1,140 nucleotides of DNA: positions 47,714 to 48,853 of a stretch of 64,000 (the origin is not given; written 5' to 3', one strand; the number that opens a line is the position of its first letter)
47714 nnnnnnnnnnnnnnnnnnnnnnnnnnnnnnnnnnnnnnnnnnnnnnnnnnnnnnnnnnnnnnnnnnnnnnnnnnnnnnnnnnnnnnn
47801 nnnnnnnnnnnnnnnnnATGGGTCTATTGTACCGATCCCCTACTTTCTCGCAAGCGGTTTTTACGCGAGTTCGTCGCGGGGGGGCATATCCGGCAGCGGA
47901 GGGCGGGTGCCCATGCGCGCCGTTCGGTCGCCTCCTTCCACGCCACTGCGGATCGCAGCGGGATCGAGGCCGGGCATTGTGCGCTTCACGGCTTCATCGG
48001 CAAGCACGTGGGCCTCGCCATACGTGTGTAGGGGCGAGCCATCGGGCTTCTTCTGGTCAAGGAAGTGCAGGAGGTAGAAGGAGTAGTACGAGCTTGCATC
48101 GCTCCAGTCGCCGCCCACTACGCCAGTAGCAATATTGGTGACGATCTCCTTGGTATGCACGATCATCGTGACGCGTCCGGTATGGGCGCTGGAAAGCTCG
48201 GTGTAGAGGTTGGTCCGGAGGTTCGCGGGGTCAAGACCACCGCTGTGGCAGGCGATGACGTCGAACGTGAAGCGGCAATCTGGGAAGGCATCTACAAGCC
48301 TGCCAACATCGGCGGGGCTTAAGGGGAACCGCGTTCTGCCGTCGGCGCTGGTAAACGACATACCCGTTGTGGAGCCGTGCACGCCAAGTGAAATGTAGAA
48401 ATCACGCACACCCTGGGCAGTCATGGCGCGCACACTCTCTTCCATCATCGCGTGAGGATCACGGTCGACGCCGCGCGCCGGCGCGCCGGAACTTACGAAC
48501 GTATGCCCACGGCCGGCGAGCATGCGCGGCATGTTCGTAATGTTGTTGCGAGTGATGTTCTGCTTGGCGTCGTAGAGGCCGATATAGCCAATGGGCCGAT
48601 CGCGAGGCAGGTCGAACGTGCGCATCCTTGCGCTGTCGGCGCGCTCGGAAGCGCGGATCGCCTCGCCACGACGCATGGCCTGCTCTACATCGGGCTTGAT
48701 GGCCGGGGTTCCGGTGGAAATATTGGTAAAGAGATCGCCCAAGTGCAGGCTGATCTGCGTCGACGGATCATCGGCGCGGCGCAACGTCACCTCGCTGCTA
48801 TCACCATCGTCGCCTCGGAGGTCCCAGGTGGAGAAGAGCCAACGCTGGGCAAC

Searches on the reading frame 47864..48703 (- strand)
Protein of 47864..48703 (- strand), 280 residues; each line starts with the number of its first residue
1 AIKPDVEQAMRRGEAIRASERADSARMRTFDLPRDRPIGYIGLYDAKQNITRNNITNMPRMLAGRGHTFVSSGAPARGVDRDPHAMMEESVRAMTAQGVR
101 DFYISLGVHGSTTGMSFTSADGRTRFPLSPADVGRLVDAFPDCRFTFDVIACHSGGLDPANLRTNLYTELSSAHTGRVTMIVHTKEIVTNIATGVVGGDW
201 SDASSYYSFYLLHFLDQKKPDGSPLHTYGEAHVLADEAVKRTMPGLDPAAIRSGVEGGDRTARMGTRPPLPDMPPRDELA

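Call 13: search_solved_structures(query=A2, max_evalue=10, show_alignments=2)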
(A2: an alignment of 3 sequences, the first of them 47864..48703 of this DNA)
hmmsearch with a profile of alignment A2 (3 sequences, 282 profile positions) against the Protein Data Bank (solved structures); distinct sequences matched with E-value up to 10: 0.

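Call 16: find_related_loci(query=A2, collection=genome_contigs, flank=10000)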
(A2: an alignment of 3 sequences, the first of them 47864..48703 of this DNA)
Query A2 (280 aa) in genome_contigs; peptide patterns used: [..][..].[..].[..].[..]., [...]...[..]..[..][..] (x = any residue, [..] = any of these).
281 stretches matched a pattern; 1 encode a relative of the query (tblastn E <= 1e-3); 1 distinct loci.
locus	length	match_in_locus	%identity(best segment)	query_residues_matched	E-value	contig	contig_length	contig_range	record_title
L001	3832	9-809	31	10-276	1e-32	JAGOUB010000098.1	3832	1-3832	MAG: Candidatus Peribacteraceae bacterium isolate Gw_Eff_bin_455 Gw_Eff_95098_length_3832_cov_4.289339, whole genome sho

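Call 19: search_protein_representatives(alignment_id=A2)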
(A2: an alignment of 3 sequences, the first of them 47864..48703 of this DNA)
Query: 3 sequences, 282 profile positions. Proteins with E-value up to 0.001 (for the whole library): 191; up to 1e-10: 128; up to 1e-30: 31. The best 150 are listed.
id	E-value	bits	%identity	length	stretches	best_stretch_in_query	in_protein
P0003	1.5e-159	546.3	-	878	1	1-280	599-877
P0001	1.1e-155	533.5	-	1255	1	1-282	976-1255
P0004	2.8e-104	365.0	-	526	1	1-266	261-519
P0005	2.4e-84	299.5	-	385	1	10-266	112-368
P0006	8.9e-83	294.4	-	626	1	3-278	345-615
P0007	1.5e-69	251.0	-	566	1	6-272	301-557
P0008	1.0e-66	241.7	-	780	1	6-278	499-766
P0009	4.3e-66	239.6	-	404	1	7-267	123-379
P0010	8.2e-52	192.8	-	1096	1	14-273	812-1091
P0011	1.6e-51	191.9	-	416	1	9-270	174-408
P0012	2.7e-45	171.4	-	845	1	5-278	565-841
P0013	5.3e-41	157.3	-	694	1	6-270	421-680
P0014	6.2e-41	157.1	-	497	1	11-267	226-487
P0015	2.1e-39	152.1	-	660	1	5-264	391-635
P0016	3.7e-37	144.7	-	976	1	4-264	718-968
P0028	2.7e-32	128.7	-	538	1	5-262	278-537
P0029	3.0e-32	128.6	-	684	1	9-266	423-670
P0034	2.0e-30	122.6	-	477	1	13-273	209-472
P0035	2.9e-30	122.1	-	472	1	5-268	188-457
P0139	5.6e-10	55.5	-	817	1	10-273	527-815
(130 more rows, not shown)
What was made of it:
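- Tried and rejected: The exhaustive profile search was needed to find the family (call 19).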

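Call 23: find_homologous_proteins(query=A2, max_evalue=0.001)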
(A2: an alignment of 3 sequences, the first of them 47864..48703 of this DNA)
Query A2 (3 sequences) (280 aa, profile of the alignment): 3 proteins with E <= 0.001 among 8000 candidates.
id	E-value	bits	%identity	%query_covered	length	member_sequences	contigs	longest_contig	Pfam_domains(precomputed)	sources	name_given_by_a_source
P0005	7.7e-84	300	33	92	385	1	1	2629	-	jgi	jgi:hypothetical protein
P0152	3.8e-81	291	31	94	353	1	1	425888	-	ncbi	-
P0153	1.9e-78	282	31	95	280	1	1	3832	-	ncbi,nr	ncbi:MAG: hypothetical protein KBC95_04695, partial [Candidatus Peribacteraceae bacterium]|nr:hypoth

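Call 32: predict_structure(alignment_id=A3)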
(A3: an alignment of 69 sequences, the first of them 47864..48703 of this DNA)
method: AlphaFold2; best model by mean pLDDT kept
length: 280 residues; sequences in the alignment: 69
mean_pLDDT: 87.8   pTM: 0.87
mean pLDDT of the five models: 87.8, 87.4, 86.9, 86.8, 86.6
residues with pLDDT >= 90: 180; 70-90: 64; 50-70: 21; < 50: 15
segments of 3 or more residues with pLDDT < 50: 263-271, 278-280
pLDDT, mean of each block of 10 residues (from residue 1): 86 85 92 98 95 95 97 97 98 98 98 96 97 93 96 87 64 80 88 77 89 97 97 95 89 77 47 48
secondary structure, 60 per line:
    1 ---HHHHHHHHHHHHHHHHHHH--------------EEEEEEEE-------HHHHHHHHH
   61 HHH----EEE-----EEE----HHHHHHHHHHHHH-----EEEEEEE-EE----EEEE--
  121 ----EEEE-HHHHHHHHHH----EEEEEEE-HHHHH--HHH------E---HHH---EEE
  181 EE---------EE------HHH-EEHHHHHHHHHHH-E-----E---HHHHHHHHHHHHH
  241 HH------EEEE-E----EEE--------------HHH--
elements in order: H4-22 E37-44 H52-63 E68-70 E76-78 H83-95 E101-107 E115-118 E125-128 H130-139 E144-150 H152-156 E178-182 H206-216 H228-242 E249-252 E259-261
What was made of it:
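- On Clan CD cysteine peptidases (caspase-hemoglobinase fold): AF2 model with pLDDT 87.8 and pTM 0.87 (call 32). YISLGV-HG follows strand 101-107 and FDVIA-C follows strand 144-150 (call 32).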

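Call 34: fold_search(model_id=the predicted structure, library=pdb)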
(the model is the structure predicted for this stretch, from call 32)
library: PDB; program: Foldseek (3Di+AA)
matches with E <= 10: 1352; with E <= 0.001: 71
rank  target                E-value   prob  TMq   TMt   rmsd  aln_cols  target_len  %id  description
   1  6ns7_D                8.6e-08  1.00  0.49  0.56  11.4       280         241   13  Crystal structure of murine caspase-11 (released 2020-07-29)
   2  6ns7_A                1.6e-07  1.00  0.49  0.55   6.4       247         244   13  Crystal structure of murine caspase-11 (released 2020-07-29)
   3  6ns7_B                6.2e-07  1.00  0.50  0.56   7.6       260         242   13  Crystal structure of murine caspase-11 (released 2020-07-29)
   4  4m9r_A                1.0e-06  1.00  0.48  0.52   7.0       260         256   13  Crystal structure of CED-3 (released 2013-10-09)
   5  4awb_B                1.5e-06  1.00  0.40  0.43  10.1       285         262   10  Crystal structure of active legumain in complex with AAN-CMK (released 2013-06-26)
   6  1jxq_A                4.0e-06  1.00  0.46  0.52   8.7       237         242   12  Structure of cleaved, CARD domain deleted Caspase-9 (released 2001-12-12)
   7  4n6o_A                4.0e-06  1.00  0.45  0.47   7.5       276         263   11  Crystal structure of reduced legumain in complex with cystatin E/M (released 2015-02-11)
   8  3h11_B                4.8e-06  1.00  0.51  0.60   5.6       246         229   11  Zymogen caspase-8:c-FLIPL protease domain complex (released 2009-04-28)
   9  7fqi_A                4.8e-06  1.00  0.41  0.43   7.8       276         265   11  Crystal Structure of human Legumain in complex with (2S)-N-[(1S)-3-amino-1-cyano-3-oxopropyl]-1-[1-[4-[(2,4-difluoroph (released 2023-10-11)
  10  7fqk_A                5.1e-06  1.00  0.44  0.46   7.7       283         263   11  Crystal Structure of human Legumain in complex with (2S)-N-[(3S)-5-amino-1-(1,3-oxazol-2-yl)-5-oxopent-1-yn-3-yl]-1-[1 (released 2023-10-11)
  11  4aw9_A                5.1e-06  1.00  0.40  0.42  10.6       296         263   11  Crystal structure of active legumain in complex with YVAD-CMK (released 2013-06-26)
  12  7fqi_C                7.3e-06  1.00  0.43  0.46   7.5       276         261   10  Crystal Structure of human Legumain in complex with (2S)-N-[(1S)-3-amino-1-cyano-3-oxopropyl]-1-[1-[4-[(2,4-difluoroph (released 2023-10-11)
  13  4awb_A                7.3e-06  1.00  0.39  0.41   9.7       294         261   11  Crystal structure of active legumain in complex with AAN-CMK (released 2013-06-26)
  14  7fqh_D                8.8e-06  1.00  0.43  0.46   7.8       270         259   11  Crystal Structure of human Legumain in complex with (2S)-N-[(3S)-5-amino-5-oxopent-1-yn-3-yl]-1-[1-[4-(cyclopropylmeth (released 2023-10-11)
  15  6kmt_D                1.0e-05  1.00  0.46  0.53   8.2       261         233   13  P32 of caspase-11 mutant C254A (released 2020-03-11)
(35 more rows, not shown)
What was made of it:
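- On Clan CD cysteine peptidases (caspase-hemoglobinase fold): Foldseek probability 1.0, E 8.6e-8 to 1e-4, TM about 0.5 to caspases, legumain, CHAT and GPI8 (call 34).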

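Call 37: find_encoding_contigs(protein=P0010, flank=10000, max_places=2)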
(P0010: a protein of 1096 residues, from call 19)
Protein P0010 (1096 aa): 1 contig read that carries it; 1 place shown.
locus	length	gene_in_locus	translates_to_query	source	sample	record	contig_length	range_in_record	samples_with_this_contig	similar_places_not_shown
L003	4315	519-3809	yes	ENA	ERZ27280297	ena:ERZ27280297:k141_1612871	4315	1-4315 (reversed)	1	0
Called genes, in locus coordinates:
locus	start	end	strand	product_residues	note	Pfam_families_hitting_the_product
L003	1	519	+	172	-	?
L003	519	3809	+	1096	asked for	-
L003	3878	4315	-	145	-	?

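Call 38: find_encoding_contigs(protein=P0013, flank=10000, max_places=2)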
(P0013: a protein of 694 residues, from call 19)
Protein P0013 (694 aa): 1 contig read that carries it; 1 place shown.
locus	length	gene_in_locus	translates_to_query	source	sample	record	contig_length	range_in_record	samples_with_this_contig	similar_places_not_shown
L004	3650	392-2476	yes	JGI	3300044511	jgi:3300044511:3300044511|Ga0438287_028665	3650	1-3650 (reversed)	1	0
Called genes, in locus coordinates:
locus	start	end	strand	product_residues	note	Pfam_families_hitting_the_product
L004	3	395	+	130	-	?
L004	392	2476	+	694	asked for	-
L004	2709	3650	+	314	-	?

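Call 44: find_related_loci(query=A5, collection=metagenome_contigs, flank=8000)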
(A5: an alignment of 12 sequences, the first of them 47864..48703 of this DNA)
Query A5 (280 aa) in metagenome_contigs; peptide patterns used: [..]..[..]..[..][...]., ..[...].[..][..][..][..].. (x = any residue, [..] = any of these).
206 stretches matched a pattern; 5 encode a relative of the query (tblastn E <= 1e-3); 5 distinct loci.
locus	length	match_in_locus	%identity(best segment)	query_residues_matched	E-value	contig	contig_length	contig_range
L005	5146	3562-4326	31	10-267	2e-34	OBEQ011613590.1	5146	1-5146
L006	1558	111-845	31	18-265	9e-27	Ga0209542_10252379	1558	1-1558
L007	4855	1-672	29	38-264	4e-24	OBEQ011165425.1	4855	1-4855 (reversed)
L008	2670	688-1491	30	19-269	3e-21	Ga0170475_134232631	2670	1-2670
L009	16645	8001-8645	28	19-240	4e-17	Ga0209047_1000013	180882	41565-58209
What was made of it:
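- Tried and rejected: The genome and metagenome scans gave only 1 and 5 loci (calls 16, 44).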

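Call 50: search_protein_families(library=pfam, proteins=[L009:5780-6133:+, L009:6133-7359:+, L009:7386-8750:+, L009:8864-9217:+, L009:9220-10539:+, L003:130-519:+, L004:3-395:+], max_evalue=0.05)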
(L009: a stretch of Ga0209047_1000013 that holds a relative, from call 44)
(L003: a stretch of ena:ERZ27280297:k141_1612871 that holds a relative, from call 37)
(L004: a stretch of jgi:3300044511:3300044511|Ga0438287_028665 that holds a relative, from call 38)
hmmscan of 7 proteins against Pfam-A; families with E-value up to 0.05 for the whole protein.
L009:5780-6133:+ (117 aa): 1 family
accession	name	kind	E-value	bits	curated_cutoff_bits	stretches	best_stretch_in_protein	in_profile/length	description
PF24693.1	DUF7660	-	0.038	14.5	27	0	38-84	8-54/73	Family of unknown function (DUF7660)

L009:6133-7359:+ (408 aa): 0 families

L009:7386-8750:+ (454 aa): 1 family
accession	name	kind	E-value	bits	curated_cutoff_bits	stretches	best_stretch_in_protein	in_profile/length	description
PF14252.11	DUF4347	-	0.04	14.1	24.6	0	297-347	50-103/164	Domain of unknown function (DUF4347)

L009:8864-9217:+ (117 aa): 4 families
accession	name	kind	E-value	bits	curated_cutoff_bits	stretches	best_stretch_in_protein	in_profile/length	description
PF16189.11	Creatinase_N_2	-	0.027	15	29.7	0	32-61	3-32/161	Creatinase/Prolidase N-terminal domain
PF23085.1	RRM_PARP14_3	-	0.038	14.5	24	0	29-71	8-51/82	PARP14, third RRM domain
PF11594.13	Med28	-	0.045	14.6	29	0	48-84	26-62/102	Mediator complex subunit 28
PF19658.4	DUF6161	-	0.047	13.6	27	0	43-86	21-67/216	Family of unknown function (DUF6161)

L009:9220-10539:+ (439 aa): 3 families
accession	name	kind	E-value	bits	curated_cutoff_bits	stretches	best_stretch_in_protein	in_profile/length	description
PF01576.24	Myosin_tail_1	-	0.00052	18.4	38.1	1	291-356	365-430/1081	Myosin tail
PF05335.18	DUF745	-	0.0051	17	33.3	1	242-325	83-168/183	Protein of unknown function (DUF745)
PF05279.16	Asp-B-Hydro_N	-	0.033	14.6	23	0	200-224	40-63/66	Aspartyl beta-hydroxylase N-terminal region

L003:130-519:+ (129 aa): 1 family
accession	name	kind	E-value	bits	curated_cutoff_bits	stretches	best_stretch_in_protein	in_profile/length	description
PF07034.17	ORC3_N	-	0.0079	16.1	25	1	59-123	33-95/328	Origin recognition complex (ORC) subunit 3 N-terminus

L004:3-395:+ (130 aa): 0 families

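Call 56: find_encoding_contigs(protein=P0004, flank=10000, max_places=3)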
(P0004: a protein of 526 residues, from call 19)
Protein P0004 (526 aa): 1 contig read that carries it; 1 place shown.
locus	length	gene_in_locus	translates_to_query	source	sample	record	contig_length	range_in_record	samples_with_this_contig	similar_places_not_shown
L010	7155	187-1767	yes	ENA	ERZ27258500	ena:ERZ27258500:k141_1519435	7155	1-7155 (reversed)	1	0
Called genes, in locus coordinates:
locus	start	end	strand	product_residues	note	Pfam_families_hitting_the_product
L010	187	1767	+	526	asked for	-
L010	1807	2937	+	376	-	PF00988:CPSase_sm_chain, PF00117:GATase, PF07722:Peptidase_C26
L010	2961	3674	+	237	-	PF00970:FAD_binding_6, PF00175:NAD_binding_1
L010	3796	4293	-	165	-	-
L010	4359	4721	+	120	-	-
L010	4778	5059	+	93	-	-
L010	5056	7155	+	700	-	?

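Call 73: find_encoding_contigs(protein=P0029, flank=4000, max_places=1)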
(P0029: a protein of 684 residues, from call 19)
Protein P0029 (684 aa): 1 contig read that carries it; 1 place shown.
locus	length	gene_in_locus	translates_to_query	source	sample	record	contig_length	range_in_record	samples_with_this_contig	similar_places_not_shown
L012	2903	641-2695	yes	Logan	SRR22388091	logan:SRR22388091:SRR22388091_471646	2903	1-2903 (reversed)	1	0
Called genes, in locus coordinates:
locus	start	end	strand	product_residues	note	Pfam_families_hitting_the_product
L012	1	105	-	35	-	?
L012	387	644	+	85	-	-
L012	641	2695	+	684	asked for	-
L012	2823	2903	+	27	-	?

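Call 74: find_encoding_contigs(protein=P0007, flank=4000, max_places=1)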
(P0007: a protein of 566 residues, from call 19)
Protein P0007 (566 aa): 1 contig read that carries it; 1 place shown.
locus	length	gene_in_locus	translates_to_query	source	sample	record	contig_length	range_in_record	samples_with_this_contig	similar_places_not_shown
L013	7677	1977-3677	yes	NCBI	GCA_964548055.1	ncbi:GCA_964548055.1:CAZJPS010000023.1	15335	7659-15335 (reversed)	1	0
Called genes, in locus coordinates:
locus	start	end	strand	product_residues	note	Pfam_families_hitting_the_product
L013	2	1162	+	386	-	?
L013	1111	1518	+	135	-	-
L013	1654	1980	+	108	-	-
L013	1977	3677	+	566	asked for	-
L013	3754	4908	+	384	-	-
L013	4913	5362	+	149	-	-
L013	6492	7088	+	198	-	-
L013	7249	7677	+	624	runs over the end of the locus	-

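Call 75: find_encoding_contigs(protein=P0139, flank=4000, max_places=1)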
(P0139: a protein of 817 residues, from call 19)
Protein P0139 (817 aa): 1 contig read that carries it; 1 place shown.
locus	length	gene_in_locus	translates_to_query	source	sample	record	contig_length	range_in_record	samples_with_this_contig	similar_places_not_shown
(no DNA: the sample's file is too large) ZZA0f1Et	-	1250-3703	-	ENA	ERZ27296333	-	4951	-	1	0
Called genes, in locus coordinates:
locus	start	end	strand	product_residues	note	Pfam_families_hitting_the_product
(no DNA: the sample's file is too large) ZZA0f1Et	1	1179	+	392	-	?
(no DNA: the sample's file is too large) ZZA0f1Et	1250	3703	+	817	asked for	-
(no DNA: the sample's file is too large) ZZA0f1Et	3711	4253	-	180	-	-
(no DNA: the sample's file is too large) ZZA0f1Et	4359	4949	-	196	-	?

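Call 76: find_encoding_contigs(protein=P0028, flank=3000, max_places=1)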
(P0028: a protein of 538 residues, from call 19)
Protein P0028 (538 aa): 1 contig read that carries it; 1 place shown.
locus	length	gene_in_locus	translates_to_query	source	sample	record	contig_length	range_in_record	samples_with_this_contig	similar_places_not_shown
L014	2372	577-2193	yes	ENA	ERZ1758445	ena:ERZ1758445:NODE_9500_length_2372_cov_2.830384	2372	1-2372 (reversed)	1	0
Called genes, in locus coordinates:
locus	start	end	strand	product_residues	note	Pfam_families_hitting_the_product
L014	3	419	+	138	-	?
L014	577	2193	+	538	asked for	-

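Call 77: find_encoding_contigs(protein=P0034, flank=3000, max_places=1)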
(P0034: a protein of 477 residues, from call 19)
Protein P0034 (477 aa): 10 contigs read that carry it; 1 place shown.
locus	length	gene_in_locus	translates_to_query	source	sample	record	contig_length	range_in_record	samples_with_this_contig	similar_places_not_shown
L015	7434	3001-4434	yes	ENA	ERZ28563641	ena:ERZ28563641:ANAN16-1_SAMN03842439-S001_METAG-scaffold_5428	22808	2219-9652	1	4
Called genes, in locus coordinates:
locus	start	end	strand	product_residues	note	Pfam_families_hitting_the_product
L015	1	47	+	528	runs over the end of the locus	PF00682:HMGL-like, PF22617:HCS_D2, PF08502:LeuA_dimer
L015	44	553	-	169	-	-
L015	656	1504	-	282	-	PF01063:Aminotran_4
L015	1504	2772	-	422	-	PF00425:Chorismate_bind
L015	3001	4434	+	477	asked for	-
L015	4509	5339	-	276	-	-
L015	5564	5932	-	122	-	PF02152:FolB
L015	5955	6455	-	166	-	PF00583:Acetyltransf_1, PF13673:Acetyltransf_10 (weak), PF13508:Acetyltransf_7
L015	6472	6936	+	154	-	-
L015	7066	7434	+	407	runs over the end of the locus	PF01637:ATPase_2 (faint), PF00004:AAA (weak), PF13173:AAA_14, PF13635:DUF4143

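Call 78: find_encoding_contigs(protein=P0035, flank=3000, max_places=1)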
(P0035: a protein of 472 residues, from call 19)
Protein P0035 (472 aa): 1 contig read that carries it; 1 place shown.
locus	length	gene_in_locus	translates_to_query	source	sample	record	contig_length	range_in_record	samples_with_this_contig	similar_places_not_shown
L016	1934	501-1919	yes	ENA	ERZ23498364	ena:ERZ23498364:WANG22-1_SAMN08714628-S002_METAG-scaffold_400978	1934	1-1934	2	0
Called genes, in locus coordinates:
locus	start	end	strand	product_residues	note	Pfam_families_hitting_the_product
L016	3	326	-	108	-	?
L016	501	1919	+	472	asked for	-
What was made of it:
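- Two signal-peptide-type members have no partner on the same strand (calls 77, 78).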

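Call 81: find_related_loci(query=A5, collection=viral_contigs, flank=5000)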
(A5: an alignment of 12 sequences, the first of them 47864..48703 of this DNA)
Query A5 (280 aa) in viral_contigs; peptide patterns used: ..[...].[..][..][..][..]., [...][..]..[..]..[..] (x = any residue, [..] = any of these).
32 stretches matched a pattern, but none encodes a relative of the query by tblastn (E <= 1e-3).

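Call 89: search_solved_structures(query=A3, max_evalue=5)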
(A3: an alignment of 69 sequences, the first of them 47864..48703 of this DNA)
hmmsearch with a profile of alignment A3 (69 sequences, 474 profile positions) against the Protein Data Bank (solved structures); distinct sequences matched with E-value up to 5: 9.
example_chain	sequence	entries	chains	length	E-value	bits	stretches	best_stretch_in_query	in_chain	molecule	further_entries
6w8s_A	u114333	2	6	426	0.037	16.5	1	313-372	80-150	Metacaspase-4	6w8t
7n6g_1T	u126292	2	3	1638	0.097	15.1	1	16-223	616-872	FAP76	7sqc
9r00_A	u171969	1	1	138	0.28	13.6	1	100-201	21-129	NTF2_HH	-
6vg7_A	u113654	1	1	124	0.59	12.5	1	88-147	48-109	De novo designed protein RO2_25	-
7q5q_B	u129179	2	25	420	1.5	11.2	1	13-117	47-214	Dihydrolipoyllysine-residue succinyltransferase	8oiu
5gu6_A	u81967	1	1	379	1.5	11.2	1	206-266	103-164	Endoplasmic reticulum resident protein 44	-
5xwm_A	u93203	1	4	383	1.5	11.2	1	206-266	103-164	Endoplasmic reticulum resident protein 44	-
2r2j_A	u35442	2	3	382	1.5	11.2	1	206-266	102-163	Thioredoxin domain-containing protein 4 | Endoplasmic reticulum resident protein 44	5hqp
5gu7_C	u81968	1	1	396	1.6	11.1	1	206-266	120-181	Endoplasmic reticulum resident protein 44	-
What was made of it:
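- On Clan CD cysteine peptidases (caspase-hemoglobinase fold): PDB sequence profile searches gave nothing with A2 (call 13) and metacaspase-4 at E 0.037 with A3 (call 89).
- Closest known: Type I metacaspases with Gln/Pro-rich prodomains. Same: A clan-CD His/Cys peptidase fold is combined with an uncharged N-terminal tract rich in Q, P, Y and G. The family profile's best PDB sequence match is a metacaspase, though weak (E 0.037, call 89).
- The closest PDB sequence match of the family profile is metacaspase-4, though only at E 0.037 (call 89).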
